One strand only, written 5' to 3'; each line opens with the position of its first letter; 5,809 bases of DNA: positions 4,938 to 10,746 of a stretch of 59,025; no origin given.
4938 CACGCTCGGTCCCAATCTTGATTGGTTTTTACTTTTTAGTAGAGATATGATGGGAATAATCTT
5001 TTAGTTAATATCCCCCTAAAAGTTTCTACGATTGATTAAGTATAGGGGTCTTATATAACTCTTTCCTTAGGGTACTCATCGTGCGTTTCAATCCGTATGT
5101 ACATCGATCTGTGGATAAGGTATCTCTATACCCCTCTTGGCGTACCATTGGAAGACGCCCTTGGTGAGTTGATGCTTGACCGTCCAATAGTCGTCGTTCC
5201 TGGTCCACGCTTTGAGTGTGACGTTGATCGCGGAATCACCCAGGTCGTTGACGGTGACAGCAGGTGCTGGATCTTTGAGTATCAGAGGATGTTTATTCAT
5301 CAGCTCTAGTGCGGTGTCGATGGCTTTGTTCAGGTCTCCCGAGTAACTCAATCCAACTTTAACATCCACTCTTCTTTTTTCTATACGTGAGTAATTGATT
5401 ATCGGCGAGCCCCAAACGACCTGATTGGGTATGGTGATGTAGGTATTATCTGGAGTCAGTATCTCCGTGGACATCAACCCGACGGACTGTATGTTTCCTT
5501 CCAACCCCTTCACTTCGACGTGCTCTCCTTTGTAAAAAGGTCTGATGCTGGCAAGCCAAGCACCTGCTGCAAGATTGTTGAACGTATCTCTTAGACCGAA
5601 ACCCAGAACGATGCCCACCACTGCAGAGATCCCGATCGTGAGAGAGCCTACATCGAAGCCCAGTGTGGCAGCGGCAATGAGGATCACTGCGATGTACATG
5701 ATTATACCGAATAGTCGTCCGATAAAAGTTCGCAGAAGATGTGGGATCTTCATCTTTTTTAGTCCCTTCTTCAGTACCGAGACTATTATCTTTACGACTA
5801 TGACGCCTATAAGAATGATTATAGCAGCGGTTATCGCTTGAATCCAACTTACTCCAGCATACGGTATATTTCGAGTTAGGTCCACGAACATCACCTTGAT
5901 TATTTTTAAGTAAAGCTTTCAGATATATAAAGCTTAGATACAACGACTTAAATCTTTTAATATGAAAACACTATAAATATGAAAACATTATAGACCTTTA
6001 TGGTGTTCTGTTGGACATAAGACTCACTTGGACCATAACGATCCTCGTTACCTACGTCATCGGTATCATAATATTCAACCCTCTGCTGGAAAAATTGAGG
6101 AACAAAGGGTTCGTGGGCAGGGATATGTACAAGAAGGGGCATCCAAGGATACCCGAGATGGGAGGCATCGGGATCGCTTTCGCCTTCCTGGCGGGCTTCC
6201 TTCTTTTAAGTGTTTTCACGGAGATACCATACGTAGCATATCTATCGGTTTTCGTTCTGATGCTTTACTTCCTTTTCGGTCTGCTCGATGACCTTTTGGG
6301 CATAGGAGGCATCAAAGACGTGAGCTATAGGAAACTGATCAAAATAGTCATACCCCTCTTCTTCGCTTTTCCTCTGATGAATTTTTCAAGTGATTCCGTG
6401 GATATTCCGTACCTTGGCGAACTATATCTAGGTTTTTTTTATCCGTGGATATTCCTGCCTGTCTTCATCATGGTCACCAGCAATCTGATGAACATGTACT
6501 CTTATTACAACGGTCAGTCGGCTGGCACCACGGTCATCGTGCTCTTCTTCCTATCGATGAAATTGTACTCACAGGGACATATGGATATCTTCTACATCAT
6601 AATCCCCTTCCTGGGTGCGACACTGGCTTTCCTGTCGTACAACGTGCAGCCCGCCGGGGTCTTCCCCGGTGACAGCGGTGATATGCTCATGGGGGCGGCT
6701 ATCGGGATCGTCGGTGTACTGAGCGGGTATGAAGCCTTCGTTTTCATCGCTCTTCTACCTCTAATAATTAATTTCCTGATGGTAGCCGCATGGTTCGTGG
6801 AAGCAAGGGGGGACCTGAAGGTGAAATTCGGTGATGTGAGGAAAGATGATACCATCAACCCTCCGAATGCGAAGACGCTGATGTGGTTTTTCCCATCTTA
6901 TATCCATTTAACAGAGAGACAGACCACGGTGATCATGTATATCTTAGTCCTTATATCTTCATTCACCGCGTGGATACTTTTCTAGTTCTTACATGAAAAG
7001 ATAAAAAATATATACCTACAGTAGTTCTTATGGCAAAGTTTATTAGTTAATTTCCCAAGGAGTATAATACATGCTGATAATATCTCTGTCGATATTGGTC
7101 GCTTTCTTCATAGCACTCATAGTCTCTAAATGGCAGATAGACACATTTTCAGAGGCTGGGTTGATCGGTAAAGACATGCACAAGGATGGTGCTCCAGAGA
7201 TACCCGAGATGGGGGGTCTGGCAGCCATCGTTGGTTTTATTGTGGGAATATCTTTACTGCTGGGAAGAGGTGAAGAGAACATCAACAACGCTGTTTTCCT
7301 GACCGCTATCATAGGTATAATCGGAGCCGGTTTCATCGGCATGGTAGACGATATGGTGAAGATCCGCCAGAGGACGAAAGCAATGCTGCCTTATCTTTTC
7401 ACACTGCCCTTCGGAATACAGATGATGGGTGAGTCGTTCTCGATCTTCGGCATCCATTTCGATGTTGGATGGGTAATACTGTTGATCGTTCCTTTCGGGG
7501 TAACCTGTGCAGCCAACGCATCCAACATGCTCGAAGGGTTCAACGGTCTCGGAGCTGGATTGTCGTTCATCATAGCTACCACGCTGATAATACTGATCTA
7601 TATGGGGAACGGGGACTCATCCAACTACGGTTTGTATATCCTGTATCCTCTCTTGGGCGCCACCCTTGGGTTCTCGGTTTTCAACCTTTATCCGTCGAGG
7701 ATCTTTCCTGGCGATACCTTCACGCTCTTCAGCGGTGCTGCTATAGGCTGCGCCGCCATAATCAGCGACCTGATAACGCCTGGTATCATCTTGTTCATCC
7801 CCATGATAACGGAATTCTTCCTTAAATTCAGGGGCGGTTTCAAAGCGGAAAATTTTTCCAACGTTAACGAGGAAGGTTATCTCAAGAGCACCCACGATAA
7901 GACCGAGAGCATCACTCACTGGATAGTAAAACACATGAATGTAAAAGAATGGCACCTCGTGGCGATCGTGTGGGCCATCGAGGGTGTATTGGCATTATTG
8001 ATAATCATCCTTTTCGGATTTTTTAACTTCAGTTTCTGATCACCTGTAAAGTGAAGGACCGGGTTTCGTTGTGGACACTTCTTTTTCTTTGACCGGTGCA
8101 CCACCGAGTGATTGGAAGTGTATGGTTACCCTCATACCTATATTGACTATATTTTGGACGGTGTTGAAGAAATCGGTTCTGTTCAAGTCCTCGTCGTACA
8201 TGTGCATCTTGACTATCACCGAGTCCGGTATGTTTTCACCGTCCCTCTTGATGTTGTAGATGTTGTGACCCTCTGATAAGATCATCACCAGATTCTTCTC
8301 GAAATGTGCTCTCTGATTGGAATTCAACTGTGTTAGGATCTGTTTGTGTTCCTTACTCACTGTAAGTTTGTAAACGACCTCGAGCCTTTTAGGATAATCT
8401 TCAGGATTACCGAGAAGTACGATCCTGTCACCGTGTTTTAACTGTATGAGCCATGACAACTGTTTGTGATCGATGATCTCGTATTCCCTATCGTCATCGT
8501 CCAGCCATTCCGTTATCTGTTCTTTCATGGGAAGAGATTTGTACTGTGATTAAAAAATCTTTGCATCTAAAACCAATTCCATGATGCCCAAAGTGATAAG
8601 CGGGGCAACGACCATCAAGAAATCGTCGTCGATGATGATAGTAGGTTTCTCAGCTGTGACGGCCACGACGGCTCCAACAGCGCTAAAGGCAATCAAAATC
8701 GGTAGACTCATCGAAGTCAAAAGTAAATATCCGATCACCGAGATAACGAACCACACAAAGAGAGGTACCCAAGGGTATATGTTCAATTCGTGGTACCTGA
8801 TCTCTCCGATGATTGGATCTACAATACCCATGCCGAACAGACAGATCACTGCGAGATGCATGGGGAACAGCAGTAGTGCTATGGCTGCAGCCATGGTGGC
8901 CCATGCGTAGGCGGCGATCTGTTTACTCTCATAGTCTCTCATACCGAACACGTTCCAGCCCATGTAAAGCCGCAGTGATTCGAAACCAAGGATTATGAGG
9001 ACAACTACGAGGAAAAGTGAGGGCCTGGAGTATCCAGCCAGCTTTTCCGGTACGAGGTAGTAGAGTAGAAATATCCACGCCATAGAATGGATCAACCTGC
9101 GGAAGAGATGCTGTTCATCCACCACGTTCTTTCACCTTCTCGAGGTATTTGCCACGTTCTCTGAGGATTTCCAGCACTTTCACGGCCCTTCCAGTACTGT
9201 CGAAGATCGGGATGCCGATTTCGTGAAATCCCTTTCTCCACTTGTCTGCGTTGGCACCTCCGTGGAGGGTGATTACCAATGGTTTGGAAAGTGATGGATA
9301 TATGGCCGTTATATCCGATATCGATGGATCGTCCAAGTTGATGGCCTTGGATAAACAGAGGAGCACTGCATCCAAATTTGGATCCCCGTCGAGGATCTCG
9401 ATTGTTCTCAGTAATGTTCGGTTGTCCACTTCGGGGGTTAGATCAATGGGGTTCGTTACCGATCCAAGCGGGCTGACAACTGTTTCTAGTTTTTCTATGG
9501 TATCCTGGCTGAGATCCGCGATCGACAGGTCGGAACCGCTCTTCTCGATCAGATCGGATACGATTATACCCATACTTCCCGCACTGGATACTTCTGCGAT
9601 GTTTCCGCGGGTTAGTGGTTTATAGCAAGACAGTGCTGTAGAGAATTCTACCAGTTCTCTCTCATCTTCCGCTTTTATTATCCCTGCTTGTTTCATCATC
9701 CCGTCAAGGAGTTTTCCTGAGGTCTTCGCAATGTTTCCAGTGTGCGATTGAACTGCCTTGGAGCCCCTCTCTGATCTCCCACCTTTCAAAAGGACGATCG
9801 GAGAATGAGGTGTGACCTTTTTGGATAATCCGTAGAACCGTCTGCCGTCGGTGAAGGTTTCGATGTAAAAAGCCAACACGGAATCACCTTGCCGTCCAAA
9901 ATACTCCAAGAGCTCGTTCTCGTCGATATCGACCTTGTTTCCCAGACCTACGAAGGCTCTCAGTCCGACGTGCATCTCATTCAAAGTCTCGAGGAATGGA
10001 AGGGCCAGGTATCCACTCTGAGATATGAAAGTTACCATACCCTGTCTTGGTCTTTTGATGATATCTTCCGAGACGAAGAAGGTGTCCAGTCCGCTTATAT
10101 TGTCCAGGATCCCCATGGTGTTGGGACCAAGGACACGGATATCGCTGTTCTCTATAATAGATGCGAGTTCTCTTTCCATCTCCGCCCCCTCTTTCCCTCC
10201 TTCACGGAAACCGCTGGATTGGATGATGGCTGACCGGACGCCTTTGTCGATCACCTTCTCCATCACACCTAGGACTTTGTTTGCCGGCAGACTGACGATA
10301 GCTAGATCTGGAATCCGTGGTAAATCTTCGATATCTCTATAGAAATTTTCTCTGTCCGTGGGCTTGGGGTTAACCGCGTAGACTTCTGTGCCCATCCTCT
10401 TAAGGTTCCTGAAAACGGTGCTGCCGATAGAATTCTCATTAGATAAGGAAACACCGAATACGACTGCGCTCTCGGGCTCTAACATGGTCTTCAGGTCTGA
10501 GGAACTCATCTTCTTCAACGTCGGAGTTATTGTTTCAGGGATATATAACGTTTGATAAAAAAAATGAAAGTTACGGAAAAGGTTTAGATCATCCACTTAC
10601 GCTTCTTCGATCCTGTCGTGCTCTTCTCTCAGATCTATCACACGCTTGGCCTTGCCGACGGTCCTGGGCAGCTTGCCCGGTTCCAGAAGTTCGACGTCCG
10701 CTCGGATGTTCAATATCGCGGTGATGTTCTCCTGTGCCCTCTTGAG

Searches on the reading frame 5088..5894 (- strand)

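Call 49: search_protein_families(library=pfam, proteins=[window:5088-5894:-])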
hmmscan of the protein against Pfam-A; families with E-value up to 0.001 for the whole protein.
window:5088-5894:- (268 aa): 2 families
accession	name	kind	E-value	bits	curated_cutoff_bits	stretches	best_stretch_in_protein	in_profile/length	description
PF00924.24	MS_channel_2nd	-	1e-15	58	20.2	1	103-170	1-68/68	Mechanosensitive ion channel, beta-domain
PF21082.3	MS_channel_3rd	-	4.8e-15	56.2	21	1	176-258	1-88/88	Mechanosensitive ion channel MscS, C-terminal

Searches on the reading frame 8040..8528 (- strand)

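Call 53: search_protein_families(library=pfam, proteins=[window:8040-8528:-])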
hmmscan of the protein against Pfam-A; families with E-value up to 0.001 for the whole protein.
window:8040-8528:- (162 aa): 1 family
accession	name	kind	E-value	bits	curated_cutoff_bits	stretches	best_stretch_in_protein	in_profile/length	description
PF10061.14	DUF2299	-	1.4e-14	54.4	22.8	1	4-137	1-137/138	Uncharacterized conserved protein (DUF2299)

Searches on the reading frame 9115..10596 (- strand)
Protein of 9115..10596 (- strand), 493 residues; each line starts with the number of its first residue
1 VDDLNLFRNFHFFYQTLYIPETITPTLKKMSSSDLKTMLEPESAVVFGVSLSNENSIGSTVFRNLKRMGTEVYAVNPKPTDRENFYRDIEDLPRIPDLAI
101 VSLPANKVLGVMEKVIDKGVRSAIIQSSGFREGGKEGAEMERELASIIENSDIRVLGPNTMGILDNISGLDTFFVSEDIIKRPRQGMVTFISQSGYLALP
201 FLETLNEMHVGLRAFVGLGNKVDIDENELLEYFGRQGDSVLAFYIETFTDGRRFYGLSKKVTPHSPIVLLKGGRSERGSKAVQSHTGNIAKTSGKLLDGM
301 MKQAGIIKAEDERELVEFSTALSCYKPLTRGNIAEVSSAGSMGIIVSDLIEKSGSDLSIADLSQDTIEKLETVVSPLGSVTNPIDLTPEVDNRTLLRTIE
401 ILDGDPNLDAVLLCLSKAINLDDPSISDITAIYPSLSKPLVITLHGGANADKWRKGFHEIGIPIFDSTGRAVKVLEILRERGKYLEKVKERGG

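Call 25: search_protein_families(library=pfam, proteins=[window:9115-10596:-])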
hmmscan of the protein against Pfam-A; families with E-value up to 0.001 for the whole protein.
window:9115-10596:- (493 aa): 3 families
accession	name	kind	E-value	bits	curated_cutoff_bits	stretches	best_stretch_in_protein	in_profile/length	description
PF13607.11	Succ_CoA_lig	-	2.3e-35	121.8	27.4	1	186-321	2-137/138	Succinyl-CoA ligase like flavodoxin domain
PF13380.12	CoA_binding_2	-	1.6e-15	58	22.8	1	44-164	3-114/116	CoA binding domain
PF19045.5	Ligase_CoA_2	-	1.2e-05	25.8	23.7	1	336-474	4-147/162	Ligase-CoA domain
